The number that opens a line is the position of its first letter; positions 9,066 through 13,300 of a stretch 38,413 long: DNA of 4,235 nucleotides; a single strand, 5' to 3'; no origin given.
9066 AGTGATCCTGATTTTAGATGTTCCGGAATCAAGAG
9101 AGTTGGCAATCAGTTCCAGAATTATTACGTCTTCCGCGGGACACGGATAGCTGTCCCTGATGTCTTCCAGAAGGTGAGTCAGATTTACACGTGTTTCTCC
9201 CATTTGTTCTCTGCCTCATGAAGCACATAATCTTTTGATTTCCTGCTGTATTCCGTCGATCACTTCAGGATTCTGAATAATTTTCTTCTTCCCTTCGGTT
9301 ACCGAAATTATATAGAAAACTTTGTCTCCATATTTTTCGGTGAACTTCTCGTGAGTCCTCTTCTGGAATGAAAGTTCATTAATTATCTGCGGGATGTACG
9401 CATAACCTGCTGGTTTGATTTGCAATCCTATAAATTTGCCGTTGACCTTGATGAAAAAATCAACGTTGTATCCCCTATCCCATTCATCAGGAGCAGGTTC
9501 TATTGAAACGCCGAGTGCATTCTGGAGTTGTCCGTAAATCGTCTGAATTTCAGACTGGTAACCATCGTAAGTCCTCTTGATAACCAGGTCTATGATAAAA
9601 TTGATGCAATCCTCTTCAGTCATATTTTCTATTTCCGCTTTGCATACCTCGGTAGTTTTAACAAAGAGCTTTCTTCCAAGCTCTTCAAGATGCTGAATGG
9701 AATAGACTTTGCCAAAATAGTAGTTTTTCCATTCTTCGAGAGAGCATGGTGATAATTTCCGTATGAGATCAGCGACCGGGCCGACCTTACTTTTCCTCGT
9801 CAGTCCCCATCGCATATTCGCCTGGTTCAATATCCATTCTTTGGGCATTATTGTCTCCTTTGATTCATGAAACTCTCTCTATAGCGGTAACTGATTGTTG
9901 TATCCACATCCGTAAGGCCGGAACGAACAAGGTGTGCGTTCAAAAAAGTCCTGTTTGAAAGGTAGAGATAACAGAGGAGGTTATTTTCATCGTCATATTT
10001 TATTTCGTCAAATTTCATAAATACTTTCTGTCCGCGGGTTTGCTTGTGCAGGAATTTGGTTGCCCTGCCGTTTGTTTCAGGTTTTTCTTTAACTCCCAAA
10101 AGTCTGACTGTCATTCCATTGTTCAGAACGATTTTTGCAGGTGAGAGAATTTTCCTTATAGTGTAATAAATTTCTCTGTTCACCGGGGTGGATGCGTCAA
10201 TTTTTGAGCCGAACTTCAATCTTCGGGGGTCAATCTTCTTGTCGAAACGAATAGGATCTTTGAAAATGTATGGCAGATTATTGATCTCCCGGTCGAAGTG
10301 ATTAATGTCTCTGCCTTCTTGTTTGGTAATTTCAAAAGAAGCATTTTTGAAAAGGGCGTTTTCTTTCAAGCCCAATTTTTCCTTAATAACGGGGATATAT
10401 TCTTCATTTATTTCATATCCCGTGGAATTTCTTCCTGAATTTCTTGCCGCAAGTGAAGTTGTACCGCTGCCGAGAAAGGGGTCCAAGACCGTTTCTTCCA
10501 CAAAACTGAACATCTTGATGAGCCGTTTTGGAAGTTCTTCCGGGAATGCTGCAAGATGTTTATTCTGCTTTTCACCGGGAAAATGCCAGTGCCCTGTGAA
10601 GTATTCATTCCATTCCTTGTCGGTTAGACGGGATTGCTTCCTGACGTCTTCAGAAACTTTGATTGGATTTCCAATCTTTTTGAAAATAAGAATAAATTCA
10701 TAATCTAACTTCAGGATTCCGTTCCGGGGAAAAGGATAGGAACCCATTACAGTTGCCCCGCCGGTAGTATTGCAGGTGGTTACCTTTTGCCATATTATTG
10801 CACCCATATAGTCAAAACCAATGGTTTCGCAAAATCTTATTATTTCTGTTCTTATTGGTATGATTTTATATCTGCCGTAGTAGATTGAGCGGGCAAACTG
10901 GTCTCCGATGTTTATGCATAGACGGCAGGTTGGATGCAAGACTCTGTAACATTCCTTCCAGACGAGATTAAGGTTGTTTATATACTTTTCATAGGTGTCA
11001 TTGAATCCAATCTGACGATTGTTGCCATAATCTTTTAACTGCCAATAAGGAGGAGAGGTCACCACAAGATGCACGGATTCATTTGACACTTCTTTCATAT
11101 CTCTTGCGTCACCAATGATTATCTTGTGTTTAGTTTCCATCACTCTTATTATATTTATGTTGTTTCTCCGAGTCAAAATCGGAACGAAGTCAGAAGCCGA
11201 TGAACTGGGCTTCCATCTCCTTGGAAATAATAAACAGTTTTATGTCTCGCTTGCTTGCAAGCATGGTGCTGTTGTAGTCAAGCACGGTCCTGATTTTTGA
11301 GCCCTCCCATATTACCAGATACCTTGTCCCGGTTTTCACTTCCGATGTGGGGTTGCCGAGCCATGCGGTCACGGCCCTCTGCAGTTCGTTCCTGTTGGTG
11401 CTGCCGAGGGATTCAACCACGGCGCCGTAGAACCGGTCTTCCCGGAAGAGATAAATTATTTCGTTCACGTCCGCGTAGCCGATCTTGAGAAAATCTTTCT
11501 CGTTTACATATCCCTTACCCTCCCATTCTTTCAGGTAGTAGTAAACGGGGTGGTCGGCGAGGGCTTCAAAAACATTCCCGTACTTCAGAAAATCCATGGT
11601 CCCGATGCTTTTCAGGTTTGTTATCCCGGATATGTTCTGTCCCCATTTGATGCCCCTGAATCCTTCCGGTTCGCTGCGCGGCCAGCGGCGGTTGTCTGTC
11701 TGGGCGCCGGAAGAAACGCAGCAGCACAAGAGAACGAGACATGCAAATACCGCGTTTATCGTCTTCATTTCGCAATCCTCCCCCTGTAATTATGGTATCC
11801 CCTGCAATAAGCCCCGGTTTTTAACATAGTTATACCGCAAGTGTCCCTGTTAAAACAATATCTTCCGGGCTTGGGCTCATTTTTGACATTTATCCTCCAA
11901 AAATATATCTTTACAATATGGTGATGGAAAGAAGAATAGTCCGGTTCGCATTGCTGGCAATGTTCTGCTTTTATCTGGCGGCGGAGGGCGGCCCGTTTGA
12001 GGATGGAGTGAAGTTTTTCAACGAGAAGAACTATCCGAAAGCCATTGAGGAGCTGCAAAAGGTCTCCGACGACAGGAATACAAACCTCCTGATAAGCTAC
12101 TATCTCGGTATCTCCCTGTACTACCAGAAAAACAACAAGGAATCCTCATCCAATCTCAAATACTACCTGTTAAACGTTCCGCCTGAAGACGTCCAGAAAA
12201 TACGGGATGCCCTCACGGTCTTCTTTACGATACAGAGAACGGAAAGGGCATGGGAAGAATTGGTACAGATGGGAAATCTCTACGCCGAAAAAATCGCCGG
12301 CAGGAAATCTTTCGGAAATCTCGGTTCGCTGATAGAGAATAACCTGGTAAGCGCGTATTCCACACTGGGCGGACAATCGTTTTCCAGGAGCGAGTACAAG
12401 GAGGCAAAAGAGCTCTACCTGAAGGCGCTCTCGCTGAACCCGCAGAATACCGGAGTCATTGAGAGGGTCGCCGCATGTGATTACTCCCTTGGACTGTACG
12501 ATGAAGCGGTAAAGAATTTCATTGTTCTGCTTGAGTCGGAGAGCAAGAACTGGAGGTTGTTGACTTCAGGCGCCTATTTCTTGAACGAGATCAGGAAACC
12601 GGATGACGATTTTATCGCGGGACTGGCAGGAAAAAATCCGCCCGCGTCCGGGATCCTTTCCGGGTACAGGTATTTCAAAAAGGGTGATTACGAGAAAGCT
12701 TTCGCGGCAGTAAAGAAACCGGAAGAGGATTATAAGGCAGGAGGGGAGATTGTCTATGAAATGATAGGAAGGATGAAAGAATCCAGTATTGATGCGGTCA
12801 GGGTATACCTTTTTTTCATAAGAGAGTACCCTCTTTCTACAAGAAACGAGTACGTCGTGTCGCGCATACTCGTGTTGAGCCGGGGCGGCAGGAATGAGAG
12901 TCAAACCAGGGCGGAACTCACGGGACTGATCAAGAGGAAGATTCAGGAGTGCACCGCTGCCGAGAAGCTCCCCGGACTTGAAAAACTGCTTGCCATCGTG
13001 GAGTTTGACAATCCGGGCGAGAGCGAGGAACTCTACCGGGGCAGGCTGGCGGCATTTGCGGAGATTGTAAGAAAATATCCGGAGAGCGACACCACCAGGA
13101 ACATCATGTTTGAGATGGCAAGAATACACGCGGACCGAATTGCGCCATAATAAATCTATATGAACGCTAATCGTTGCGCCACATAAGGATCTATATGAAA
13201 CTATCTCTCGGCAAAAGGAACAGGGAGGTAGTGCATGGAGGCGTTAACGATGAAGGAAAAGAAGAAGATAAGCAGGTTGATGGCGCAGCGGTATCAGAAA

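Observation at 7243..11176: Four-gene operon: a type II R-M pair extended by a MORC-like GHKL ATPase and a small HTH-like protein (candidate composite defence system)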

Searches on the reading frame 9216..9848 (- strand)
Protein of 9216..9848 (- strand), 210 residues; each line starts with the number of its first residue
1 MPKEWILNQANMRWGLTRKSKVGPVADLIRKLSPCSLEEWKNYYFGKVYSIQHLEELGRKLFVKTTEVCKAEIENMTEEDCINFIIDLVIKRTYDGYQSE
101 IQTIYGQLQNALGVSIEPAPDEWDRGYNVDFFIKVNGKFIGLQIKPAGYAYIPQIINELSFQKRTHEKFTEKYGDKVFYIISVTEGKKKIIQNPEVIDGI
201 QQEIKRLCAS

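Call 3: search_protein_families(library=pfam, proteins=[window:9216-9848:-], max_evalue=0.1)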
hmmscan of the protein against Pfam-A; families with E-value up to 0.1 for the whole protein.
window:9216-9848:- (210 aa): 1 family
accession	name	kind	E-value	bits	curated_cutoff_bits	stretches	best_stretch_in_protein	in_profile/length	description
PF09568.16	RE_MjaI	-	5.2e-43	147.2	22.7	1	4-174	1-161/164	MjaI restriction endonuclease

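Call 4: search_protein_families(library=padloc, proteins=[window:9216-9848:-], max_evalue=0.1)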
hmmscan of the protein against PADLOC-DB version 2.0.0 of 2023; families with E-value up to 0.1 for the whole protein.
window:9216-9848:- (210 aa): 2 families
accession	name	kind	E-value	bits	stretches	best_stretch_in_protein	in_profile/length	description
PDLC03450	REase_II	-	1.8e-19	68.2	1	28-208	3-194/197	Type II restriction enzyme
PDLC03519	REase_II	-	2.5e-13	48.3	1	6-169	41-203/222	Type II restriction enzyme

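Call 5: search_protein_families(library=ncbifam, proteins=[window:9216-9848:-], max_evalue=0.1)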
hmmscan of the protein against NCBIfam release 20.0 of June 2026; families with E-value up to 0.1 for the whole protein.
window:9216-9848:- (210 aa): 0 families

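Call 99: search_solved_structures(query=window:9219-9848:-, max_evalue=1)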
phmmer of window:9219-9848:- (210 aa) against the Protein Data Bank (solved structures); distinct sequences matched with E-value up to 1: 7.
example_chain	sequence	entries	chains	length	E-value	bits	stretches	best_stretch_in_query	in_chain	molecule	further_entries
6w6n_A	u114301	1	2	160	0.31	13.9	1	139-198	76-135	Cytochrome P460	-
6amg_A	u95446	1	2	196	0.37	13.6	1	139-198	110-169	Cytochrome P460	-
6e0y_A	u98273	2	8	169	0.37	13.6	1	139-198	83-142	Cytochrome P460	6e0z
6e0x_A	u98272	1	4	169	0.37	13.6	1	139-198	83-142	Cytochrome P460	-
6e17_A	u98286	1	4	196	0.51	13.2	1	139-198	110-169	Cytochrome P460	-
7tgh_T4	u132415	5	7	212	0.59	13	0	41-179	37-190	NDUTT4 | Transmembrane protein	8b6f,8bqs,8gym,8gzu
9vm2_A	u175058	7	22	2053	0.65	12.8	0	97-183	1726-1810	Dedicator of cytokinesis protein 6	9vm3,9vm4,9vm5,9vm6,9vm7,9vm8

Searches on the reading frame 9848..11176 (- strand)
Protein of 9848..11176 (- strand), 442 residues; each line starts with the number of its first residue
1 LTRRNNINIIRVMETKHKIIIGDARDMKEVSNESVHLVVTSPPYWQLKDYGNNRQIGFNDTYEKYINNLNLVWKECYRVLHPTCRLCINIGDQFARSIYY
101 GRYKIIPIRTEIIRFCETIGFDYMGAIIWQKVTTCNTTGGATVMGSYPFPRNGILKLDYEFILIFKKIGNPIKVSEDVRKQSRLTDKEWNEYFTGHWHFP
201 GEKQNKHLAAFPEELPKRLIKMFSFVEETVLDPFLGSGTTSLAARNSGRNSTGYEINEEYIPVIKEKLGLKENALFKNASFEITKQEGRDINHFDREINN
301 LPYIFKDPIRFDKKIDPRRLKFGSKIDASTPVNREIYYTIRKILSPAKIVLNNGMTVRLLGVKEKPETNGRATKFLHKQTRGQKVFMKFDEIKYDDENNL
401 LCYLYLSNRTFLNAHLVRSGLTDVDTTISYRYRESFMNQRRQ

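Call 3: search_protein_families(library=pfam, proteins=[window:9848-11176:-], max_evalue=0.1)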
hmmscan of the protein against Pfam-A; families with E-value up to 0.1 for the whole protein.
window:9848-11176:- (442 aa): 5 families
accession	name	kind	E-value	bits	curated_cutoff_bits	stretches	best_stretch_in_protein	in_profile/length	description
PF01555.25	N6_N4_Mtase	-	7.7e-44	150.7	26.7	1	35-266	1-221/221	DNA methylase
PF00565.23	SNase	-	3.5e-05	24.7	21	1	370-427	24-79/107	Staphylococcal nuclease homologue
PF01170.24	UPF0020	-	0.037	14.2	22.3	0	226-252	28-54/197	RMKL-like, methyltransferase domain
PF08241.18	Methyltransf_11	-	0.038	15.1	21.2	0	65-87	72-94/95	Methyltransferase domain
PF02086.21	MethyltransfD12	-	0.089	12.9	22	0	218-377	19-139/253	D12 class N6 adenine-specific DNA methyltransferase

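Call 4: search_protein_families(library=padloc, proteins=[window:9848-11176:-], max_evalue=0.1)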
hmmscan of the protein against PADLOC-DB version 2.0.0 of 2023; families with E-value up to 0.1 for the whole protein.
window:9848-11176:- (442 aa): 69 families (the best 25 are shown)
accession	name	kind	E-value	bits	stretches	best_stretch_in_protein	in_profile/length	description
PDLC03259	MTase_II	-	5.8e-196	649.3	1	15-438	2-421/423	Type II methyltransferase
PDLC03350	MTase_II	-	5.3e-71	237.6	1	14-275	54-302/312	Type II methyltransferase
PDLC03353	MTase_II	-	1e-67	226.4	1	12-275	5-257/260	Type II methyltransferase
PDLC03283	MTase_II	-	1.2e-54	183.9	1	13-269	1-272/352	Type II methyltransferase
PDLC03387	MTase_II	-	2.4e-37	126.7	2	13-95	8-91/289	Type II methyltransferase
PDLC03260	MTase_II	-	5.3e-31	105.8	2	158-266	201-305/349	Type II methyltransferase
PDLC03299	MTase_II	-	2.2e-29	100.9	2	198-285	187-278/296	Type II methyltransferase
PDLC03371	MTase_II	-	4e-29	99.9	1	13-273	7-257/260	Type II methyltransferase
PDLC03246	MTase_II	-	5.1e-25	86.4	1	24-267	121-365/376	Type II methyltransferase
PDLC03236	MTase_II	-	2.5e-23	80.4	1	7-267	640-898/912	Type II methyltransferase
PDLC03316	MTase_II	-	1.1e-22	78.5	2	15-99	36-119/390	Type II methyltransferase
PDLC03252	MTase_II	-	1.3e-22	78.6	2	15-95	89-170/365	Type II methyltransferase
PDLC03363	MTase_II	-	3.9e-22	77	1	183-306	28-155/294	Type II methyltransferase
PDLC03336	MTase_II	-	1.5e-20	71.7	2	19-95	31-109/421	Type II methyltransferase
PDLC03295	MTase_II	-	1.8e-18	65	1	24-282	12-278/292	Type II methyltransferase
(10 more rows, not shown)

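Call 5: search_protein_families(library=ncbifam, proteins=[window:9848-11176:-], max_evalue=0.1)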
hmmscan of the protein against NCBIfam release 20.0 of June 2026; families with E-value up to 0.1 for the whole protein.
window:9848-11176:- (442 aa): 6 families
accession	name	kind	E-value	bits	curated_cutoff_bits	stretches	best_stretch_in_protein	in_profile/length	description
NF008572.0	PRK11524.1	equivalog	3e-20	72.5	292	2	204-269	192-257/294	adenine-specific DNA-methyltransferase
NF050803.1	DnaMtaseCcrMCaul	equivalog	5.1e-11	42.1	830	1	203-275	182-254/350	adenine-specific DNA-methyltransferase CcrM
NF010253.0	PRK13699.1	subfamily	1.6e-10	41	244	1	197-279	136-216/226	DNA methyltransferase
NF040721.1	Trm14_Arch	equivalog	9.8e-06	24.9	280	1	8-79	265-330/370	tRNA (guanine(6)-N2)-methyltransferase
NF047694.1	TnucaseNucIStaph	equivalog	7e-05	22.4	250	1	355-439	68-162/175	thermonuclease NucI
TIGR01177.1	TIGR01177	hypoth_equivalog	0.0025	17.2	316.55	0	6-75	221-286/330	TIGR01177 family methyltransferase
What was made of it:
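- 9896..10069 (-): SNase-like C-terminal domain of the methyltransferase (residues 370-427 of the 442-aa ORF). It is part of a known MTase_II family architecture. calls 3, 4, 5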

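Call 83: list_cluster_members(proteins=[window:9851-11140:-, window:9219-9848:-, window:7683-9203:-, window:7246-7677:-, window:11193-11768:-])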
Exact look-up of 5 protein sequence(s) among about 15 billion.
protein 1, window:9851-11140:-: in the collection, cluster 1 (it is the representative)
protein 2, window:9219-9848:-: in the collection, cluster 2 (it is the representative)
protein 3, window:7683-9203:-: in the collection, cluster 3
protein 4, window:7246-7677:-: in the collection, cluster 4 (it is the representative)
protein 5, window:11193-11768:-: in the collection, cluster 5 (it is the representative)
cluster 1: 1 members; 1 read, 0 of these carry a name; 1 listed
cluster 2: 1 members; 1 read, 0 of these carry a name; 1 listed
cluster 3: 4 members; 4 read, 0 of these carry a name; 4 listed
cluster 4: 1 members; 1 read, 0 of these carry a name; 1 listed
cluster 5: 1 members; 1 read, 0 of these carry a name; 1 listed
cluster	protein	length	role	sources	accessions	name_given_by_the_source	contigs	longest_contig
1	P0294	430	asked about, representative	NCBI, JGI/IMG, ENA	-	-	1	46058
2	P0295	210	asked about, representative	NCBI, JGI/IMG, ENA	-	-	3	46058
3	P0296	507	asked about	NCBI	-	-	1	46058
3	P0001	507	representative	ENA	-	-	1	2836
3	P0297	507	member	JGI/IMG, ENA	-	-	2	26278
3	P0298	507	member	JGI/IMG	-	-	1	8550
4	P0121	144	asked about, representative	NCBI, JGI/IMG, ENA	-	-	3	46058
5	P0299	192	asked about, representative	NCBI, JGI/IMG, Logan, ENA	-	-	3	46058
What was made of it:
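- Tried and rejected: Cluster look-ups gave no names or taxonomy for the window proteins (call 83).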

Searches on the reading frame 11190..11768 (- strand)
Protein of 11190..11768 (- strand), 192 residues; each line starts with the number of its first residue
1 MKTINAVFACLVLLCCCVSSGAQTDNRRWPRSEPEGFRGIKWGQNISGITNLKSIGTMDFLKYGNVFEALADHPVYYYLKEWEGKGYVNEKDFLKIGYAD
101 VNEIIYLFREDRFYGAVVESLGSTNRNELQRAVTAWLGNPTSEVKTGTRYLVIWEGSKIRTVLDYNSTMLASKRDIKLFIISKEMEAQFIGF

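Call 43: search_protein_families(library=pfam, proteins=[window:11190-11768:-], max_evalue=0.001)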
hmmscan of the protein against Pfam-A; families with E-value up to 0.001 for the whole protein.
window:11190-11768:- (192 aa): 0 families

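Call 73: find_encoding_contigs(protein=window:11190-11768:-, flank=8000, max_places=6)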
Protein window:11190-11768:- (192 aa): 6 contigs read that carry it; 6 places shown.
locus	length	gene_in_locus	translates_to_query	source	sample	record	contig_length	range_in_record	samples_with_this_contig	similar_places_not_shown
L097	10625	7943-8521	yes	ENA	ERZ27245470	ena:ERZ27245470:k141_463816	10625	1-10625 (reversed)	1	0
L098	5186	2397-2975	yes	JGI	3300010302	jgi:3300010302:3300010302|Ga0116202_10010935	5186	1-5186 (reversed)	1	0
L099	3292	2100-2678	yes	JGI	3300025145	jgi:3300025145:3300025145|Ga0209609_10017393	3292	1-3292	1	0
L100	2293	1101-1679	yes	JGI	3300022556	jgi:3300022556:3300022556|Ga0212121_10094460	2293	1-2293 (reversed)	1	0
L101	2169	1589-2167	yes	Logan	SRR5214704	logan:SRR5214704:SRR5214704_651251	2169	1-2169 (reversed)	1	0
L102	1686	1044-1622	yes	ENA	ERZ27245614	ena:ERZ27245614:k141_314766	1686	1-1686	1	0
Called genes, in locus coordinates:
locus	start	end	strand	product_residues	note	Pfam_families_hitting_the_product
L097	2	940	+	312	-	?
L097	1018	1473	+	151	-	PF13441:Gly-zipper_YMGG, PF05433:Rick_17kDa_Anti, PF13488:Gly-zipper_Omp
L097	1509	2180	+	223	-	-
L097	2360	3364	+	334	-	PF00682:HMGL-like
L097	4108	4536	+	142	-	-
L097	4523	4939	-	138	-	-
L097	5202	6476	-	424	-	PF00665:rve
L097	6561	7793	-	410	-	PF00515:TPR_1 (faint), PF07719:TPR_2 (faint), PF12895:ANAPC3 (faint), PF13414:TPR_11 (faint), PF14559:TPR_19 (faint)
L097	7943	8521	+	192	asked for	-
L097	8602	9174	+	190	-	PF01909:NTP_transf_2, PF18765:Polbeta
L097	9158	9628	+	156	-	PF05168:HEPN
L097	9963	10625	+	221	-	?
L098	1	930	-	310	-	?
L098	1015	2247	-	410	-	PF00515:TPR_1 (faint), PF07719:TPR_2 (faint), PF12895:ANAPC3 (faint), PF13414:TPR_11 (faint), PF14559:TPR_19 (faint)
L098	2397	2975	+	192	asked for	-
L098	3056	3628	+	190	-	PF01909:NTP_transf_2, PF18765:Polbeta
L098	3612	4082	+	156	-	PF05168:HEPN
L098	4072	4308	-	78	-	-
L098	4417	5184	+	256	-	?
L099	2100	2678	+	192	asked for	-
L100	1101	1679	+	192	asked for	-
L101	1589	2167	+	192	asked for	?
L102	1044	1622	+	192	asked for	-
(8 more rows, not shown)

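Call 95: search_protein_families(library=pfam, proteins=[L097:9963-10625:+, L098:4417-5184:+], max_evalue=0.001)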
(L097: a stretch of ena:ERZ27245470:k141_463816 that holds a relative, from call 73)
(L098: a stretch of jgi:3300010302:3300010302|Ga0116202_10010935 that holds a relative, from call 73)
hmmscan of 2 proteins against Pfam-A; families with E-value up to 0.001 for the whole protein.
L097:9963-10625:+ (221 aa): 5 families
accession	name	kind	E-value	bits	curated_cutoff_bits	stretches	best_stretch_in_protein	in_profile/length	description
PF13614.12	AAA_31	-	4.5e-27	95.6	27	1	25-214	4-170/177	AAA domain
PF01656.29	CbiA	-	5.1e-14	52.8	25.4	1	25-144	1-54/125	CobQ/CobB/MinD/ParA nucleotide binding domain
PF06564.18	CBP_BcsQ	-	2.4e-07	30.9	21.3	0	25-69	4-47/234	Cellulose biosynthesis protein BcsQ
PF02374.21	ArsA_ATPase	-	2.3e-06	27.5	24.3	1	31-69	9-46/305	Anion-transporting ATPase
PF10609.15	ParA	-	2.4e-06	27.6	27.1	0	24-61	5-41/246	NUBPL iron-transfer P-loop NTPase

L098:4417-5184:+ (256 aa): 5 families
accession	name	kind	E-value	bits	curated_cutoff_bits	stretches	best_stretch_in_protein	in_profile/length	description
PF13614.12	AAA_31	-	7e-27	94.9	27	1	25-214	4-170/177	AAA domain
PF01656.29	CbiA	-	1.9e-15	57.4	25.4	1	25-230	1-86/125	CobQ/CobB/MinD/ParA nucleotide binding domain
PF06564.18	CBP_BcsQ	-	3.8e-07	30.3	21.3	0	25-69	4-47/234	Cellulose biosynthesis protein BcsQ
PF10609.15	ParA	-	3e-06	27.3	27.1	0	24-61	5-41/246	NUBPL iron-transfer P-loop NTPase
PF02374.21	ArsA_ATPase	-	3.2e-06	27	24.3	1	31-69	9-46/305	Anion-transporting ATPase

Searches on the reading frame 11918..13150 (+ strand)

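Call 43: search_protein_families(library=pfam, proteins=[window:11918-13150:+], max_evalue=0.001)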
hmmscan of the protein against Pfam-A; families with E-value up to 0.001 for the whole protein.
window:11918-13150:+ (410 aa): 7 families
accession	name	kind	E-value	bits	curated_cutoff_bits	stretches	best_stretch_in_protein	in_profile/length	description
PF07719.23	TPR_2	-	1.3e-10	41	27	0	146-177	3-34/34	Tetratricopeptide repeat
PF12895.13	ANAPC3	-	9e-10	39.1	27.2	0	139-200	19-78/82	Anaphase-promoting complex, cyclosome, subunit 3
PF13414.12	TPR_11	-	1.1e-08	35.1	26.8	0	155-177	5-27/42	TPR repeat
PF14559.12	TPR_19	-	6.3e-07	30.1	25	0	159-199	6-46/68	Tetratricopeptide repeat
PF00515.34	TPR_1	-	1.9e-06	27.8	27.8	1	146-177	3-34/34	Tetratricopeptide repeat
PF23914.1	TPR_CcmH_CycH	-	0.00034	20.9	42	0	146-206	89-149/158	Cytochrome c-type biogenesis protein H TPR domain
PF13174.12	TPR_6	-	0.00067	20.6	26.3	0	378-390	21-33/33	Tetratricopeptide repeat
